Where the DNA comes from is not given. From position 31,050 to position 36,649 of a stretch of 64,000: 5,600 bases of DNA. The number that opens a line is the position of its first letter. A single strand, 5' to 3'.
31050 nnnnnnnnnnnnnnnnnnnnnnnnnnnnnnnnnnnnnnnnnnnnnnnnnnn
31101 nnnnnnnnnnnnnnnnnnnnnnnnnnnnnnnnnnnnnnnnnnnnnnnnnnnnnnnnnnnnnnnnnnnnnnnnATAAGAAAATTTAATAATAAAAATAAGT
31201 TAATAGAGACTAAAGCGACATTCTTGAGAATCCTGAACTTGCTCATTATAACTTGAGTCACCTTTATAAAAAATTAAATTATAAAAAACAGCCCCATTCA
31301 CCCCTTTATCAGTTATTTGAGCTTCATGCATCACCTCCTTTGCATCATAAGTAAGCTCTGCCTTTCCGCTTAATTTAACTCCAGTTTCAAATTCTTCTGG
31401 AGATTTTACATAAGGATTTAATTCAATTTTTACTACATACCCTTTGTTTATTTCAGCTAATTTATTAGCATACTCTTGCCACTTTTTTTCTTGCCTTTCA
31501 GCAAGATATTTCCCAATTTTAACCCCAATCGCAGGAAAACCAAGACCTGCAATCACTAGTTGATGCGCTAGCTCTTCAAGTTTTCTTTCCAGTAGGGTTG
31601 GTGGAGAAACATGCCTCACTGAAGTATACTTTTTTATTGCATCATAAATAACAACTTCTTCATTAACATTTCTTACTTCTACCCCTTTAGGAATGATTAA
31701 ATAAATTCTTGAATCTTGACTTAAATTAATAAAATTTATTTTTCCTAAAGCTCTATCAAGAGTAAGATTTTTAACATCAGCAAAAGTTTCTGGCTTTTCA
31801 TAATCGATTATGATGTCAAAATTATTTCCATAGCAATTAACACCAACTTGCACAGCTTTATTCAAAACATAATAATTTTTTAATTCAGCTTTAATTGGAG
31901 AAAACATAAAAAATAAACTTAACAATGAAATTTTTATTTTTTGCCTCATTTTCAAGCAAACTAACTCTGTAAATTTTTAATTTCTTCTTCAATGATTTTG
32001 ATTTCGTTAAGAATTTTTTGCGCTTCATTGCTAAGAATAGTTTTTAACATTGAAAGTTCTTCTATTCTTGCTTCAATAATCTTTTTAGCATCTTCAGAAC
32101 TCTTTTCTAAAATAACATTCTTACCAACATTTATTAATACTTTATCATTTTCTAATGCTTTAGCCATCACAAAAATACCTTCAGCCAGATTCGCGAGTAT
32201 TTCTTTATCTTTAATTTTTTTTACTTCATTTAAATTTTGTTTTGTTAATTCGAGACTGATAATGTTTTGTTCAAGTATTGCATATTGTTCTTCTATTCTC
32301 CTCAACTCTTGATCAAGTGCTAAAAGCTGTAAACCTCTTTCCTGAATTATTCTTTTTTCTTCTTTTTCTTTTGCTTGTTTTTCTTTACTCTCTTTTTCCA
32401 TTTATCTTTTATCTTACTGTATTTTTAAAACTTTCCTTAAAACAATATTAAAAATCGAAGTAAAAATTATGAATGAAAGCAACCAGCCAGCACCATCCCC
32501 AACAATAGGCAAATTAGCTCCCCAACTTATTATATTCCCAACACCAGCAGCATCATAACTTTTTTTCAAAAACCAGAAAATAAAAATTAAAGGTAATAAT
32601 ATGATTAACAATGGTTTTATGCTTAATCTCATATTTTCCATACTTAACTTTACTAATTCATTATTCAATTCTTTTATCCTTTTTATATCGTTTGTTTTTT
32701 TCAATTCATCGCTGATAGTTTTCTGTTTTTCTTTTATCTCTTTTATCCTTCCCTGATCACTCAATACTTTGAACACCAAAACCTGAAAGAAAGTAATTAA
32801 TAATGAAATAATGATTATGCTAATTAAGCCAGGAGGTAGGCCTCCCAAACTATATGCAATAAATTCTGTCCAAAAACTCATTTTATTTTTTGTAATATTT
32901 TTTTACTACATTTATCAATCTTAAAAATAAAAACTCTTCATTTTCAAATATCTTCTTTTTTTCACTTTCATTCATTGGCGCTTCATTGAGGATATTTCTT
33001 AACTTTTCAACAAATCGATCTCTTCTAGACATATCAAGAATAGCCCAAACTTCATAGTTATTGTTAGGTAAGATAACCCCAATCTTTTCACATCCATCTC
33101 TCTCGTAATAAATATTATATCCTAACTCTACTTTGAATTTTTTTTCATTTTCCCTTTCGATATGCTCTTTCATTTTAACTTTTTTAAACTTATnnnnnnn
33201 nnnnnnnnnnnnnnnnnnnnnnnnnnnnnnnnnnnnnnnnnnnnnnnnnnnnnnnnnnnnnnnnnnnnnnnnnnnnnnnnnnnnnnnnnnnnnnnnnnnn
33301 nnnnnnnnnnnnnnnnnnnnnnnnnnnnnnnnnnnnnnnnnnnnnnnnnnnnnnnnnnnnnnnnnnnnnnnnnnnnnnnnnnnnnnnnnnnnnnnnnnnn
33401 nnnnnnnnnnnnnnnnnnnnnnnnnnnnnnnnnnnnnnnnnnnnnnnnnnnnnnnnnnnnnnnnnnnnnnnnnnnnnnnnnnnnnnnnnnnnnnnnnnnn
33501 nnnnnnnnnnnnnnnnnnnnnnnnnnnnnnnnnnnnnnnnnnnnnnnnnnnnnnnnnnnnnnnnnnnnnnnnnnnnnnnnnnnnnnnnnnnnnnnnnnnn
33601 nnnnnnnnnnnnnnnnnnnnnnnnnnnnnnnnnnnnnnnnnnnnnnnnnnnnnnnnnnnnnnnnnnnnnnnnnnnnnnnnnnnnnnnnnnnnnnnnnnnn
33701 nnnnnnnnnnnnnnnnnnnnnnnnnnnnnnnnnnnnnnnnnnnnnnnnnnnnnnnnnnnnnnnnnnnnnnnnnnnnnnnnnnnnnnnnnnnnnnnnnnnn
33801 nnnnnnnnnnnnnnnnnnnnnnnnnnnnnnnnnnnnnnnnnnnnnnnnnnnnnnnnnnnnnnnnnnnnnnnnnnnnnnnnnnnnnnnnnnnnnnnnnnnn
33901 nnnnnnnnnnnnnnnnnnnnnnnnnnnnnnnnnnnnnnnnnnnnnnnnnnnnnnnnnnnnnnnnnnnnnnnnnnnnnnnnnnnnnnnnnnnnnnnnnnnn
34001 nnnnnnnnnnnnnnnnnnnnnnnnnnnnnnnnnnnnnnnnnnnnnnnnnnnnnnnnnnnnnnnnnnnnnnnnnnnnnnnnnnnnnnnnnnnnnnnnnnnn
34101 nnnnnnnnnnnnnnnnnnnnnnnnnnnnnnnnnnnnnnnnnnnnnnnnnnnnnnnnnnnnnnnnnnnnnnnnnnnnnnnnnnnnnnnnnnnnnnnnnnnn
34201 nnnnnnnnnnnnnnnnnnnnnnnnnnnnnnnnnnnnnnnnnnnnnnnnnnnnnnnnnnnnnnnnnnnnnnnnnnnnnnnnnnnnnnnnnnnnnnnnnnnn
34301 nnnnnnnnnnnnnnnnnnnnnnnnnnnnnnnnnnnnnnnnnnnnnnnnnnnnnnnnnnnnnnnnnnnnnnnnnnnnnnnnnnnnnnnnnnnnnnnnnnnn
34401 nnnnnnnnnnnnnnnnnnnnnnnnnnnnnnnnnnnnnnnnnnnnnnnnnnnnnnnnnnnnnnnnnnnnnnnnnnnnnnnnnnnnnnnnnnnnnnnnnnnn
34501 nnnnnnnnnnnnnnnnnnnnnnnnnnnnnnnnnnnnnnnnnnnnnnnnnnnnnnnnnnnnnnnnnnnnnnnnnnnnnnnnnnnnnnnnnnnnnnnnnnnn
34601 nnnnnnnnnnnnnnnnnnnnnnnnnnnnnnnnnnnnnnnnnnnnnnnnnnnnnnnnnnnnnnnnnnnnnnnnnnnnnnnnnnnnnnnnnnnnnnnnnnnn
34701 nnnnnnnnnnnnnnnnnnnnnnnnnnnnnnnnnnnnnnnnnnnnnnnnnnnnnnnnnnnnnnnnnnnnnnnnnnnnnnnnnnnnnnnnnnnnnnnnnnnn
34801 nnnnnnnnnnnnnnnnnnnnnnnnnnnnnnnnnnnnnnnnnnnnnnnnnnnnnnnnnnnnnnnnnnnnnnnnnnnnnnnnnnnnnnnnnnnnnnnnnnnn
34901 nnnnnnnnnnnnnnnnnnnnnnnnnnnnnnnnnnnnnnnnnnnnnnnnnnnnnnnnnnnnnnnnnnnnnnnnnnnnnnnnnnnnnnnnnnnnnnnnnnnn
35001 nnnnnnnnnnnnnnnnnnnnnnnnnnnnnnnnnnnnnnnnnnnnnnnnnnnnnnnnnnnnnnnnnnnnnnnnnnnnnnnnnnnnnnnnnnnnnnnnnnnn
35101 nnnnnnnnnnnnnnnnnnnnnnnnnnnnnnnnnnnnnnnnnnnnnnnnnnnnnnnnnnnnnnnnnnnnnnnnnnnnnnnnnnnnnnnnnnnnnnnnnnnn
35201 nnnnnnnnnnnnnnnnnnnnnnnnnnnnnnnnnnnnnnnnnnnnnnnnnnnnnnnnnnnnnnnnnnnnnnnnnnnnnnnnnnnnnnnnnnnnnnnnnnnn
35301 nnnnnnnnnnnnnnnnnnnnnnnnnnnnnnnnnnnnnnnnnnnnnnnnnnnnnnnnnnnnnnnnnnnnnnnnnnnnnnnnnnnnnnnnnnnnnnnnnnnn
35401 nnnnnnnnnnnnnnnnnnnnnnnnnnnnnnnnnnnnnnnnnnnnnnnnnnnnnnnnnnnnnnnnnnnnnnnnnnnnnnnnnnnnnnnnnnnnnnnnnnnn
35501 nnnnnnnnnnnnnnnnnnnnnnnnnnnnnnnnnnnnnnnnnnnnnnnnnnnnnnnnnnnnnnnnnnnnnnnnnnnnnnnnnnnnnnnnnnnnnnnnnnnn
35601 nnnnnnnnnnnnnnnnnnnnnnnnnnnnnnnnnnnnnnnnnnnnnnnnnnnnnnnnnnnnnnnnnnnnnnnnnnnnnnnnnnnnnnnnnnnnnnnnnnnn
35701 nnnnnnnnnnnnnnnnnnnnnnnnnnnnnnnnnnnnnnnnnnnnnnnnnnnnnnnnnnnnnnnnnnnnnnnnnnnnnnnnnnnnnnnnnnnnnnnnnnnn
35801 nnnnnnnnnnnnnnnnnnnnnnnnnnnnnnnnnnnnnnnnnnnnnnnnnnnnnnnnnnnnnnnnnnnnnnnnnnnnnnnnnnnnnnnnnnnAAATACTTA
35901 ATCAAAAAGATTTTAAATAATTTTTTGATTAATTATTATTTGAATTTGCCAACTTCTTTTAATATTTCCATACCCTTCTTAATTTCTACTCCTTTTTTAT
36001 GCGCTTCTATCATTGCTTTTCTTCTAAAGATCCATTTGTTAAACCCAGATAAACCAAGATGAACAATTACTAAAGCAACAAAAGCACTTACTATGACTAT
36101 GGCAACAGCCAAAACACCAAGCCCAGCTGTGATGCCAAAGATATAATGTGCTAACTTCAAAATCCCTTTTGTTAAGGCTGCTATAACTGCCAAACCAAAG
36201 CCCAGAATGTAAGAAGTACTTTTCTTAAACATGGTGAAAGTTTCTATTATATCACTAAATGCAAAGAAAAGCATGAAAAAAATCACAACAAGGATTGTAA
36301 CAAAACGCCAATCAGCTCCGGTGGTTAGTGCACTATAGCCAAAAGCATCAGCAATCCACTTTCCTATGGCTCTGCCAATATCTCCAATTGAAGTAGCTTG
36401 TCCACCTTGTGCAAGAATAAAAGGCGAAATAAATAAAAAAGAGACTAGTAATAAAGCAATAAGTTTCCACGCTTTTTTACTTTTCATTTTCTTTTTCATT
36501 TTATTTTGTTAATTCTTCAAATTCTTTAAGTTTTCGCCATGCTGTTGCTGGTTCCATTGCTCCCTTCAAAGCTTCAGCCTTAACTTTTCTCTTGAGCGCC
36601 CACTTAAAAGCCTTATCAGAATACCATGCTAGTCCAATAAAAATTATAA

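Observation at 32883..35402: Split RelA/SpoT-homologue module (HD hydrolase gene + RSD synthetase-like gene) in a DPANN-like archaeon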

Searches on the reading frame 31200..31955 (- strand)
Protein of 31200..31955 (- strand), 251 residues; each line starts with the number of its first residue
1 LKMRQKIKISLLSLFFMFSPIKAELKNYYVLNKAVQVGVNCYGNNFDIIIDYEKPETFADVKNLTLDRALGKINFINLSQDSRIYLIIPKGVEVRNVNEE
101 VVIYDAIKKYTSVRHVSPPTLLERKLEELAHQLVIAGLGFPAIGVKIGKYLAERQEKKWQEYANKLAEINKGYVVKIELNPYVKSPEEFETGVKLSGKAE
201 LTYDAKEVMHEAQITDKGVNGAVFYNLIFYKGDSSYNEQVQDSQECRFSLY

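Call 3: search_protein_families(library=pfam, proteins=[window:31200-31955:-], max_evalue=1)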
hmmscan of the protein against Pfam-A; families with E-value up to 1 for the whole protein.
window:31200-31955:- (251 aa): 2 families
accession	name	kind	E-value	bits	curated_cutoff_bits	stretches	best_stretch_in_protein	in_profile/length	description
PF12636.12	DUF3781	-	0.13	12.6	27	1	21-49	43-69/72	Protein of unknown function (DUF3781)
PF23983.2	P11_C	-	0.2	12.2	27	1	14-44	16-46/84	Minor capsid protein P11, C-terminal conserved region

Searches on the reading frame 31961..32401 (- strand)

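Call 3: search_protein_families(library=pfam, proteins=[window:31961-32401:-], max_evalue=1)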
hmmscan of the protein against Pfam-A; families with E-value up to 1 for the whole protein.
window:31961-32401:- (146 aa): 1 family
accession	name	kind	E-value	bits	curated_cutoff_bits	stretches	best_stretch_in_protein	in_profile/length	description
PF02996.22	Prefoldin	-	2.6e-17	63.3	23.2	1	29-145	1-118/120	Prefoldin subunit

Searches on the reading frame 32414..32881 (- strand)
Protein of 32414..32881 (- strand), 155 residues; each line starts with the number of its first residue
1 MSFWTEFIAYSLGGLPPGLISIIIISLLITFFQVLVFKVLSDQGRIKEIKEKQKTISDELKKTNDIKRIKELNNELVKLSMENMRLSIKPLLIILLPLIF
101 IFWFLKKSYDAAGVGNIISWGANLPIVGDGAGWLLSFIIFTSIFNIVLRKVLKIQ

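Call 3: search_protein_families(library=pfam, proteins=[window:32414-32881:-], max_evalue=1)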
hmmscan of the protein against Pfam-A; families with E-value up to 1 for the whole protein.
window:32414-32881:- (155 aa): 5 families
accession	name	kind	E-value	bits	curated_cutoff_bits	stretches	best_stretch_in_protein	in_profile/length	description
PF01956.21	EMC3_TMCO1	-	3.7e-05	24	27.1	1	17-110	14-113/169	Integral membrane protein EMC3/TMCO1-like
PF13858.11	DUF4199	-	0.0052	17.7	32.3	1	18-76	70-128/165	Protein of unknown function (DUF4199)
PF09973.14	DUF2208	-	0.0081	16.3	24.3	1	19-147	23-147/231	Predicted membrane protein (DUF2208)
PF10871.13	DUF2748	-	0.022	14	25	1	35-121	76-160/439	Protein of unknown function (DUF2748)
PF07463.16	NUMOD4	-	0.15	12.8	23.4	1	41-69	16-46/49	NUMOD4 motif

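Call 4: search_protein_families(library=ncbifam, proteins=[window:32414-32881:-], max_evalue=1)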
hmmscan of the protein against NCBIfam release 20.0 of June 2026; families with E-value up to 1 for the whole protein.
window:32414-32881:- (155 aa): 4 families
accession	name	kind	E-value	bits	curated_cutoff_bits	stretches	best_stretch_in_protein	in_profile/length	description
NF002356.0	PRK01318.2-3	equivalog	0.022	13.2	460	1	13-74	547-612/627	membrane protein insertase YidC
NF004653.1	PRK06003.1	equivalog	0.066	13.6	153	1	55-85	91-120/126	flagellar basal body rod protein FlgB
NF058541.1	SusR_regulator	equivalog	0.1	11.7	480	1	20-77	307-362/515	SusR family glycan utilization regulator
NF052642.1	amidase_SagB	exception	0.13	11.5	425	1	20-75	10-63/282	peptidoglycan release complex glucosaminidase SagB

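Call 66: find_related_loci(query=A4, collection=metagenome_contigs, flank=10000)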
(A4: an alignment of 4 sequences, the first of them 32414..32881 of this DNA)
Query A4 (155 aa) in metagenome_contigs; peptide patterns used: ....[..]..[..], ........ (x = any residue, [..] = any of these).
600 stretches matched a pattern (row limit reached: there are more); 1 encode a relative of the query (tblastn E <= 1e-3); 1 distinct loci.
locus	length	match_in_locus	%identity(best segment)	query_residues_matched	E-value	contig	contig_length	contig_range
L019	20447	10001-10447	54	6-154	3e-44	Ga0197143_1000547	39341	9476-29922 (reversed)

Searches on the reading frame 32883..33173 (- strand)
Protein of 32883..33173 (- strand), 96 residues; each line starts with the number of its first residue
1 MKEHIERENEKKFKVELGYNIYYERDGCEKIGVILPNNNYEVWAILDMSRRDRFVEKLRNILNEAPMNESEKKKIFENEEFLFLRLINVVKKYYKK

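Call 3: search_protein_families(library=pfam, proteins=[window:32883-33173:-], max_evalue=1)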
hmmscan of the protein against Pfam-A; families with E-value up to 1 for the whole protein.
window:32883-33173:- (96 aa): 1 family
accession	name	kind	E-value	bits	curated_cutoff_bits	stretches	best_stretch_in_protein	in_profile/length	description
PF07746.16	LigA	-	0.16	12.5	25.3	1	44-78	7-41/87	Aromatic-ring-opening dioxygenase LigAB, LigA subunit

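Call 4: search_protein_families(library=ncbifam, proteins=[window:32883-33173:-], max_evalue=1)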
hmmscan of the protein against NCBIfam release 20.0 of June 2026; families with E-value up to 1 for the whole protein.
window:32883-33173:- (96 aa): 1 family
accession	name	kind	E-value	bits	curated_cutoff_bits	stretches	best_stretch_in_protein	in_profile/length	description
NF009919.0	PRK13379.1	equivalog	0.026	14.8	141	1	41-81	31-70/119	protocatechuate 4,5-dioxygenase subunit alpha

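Call 5: search_protein_families(library=padloc, proteins=[window:32883-33173:-], max_evalue=1)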
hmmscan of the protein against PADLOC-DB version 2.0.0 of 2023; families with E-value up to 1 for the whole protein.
window:32883-33173:- (96 aa): 0 families

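Call 90: search_protein_families(library=phrogs, proteins=[window:32883-33173:-], max_evalue=0.1)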
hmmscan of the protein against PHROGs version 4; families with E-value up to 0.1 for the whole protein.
window:32883-33173:- (96 aa): 1 family
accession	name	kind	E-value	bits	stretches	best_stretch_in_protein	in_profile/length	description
phrog_36506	-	DNA, RNA and nucleotide metabolism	0.094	12.2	0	22-73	16-67/491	thymidylate synthase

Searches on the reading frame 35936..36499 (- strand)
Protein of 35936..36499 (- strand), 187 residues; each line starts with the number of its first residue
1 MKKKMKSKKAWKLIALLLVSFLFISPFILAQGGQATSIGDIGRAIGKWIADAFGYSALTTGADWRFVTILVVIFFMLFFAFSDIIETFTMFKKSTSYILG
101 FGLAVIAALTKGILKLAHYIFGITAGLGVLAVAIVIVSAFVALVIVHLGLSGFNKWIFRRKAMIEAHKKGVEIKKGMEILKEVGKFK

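Call 3: search_protein_families(library=pfam, proteins=[window:35936-36499:-], max_evalue=1)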
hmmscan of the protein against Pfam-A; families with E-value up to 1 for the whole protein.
window:35936-36499:- (187 aa): 1 family
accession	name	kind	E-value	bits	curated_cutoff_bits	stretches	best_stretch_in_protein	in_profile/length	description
PF14333.11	DUF4389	-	0.025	14.9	25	1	11-60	21-68/76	Domain of unknown function (DUF4389)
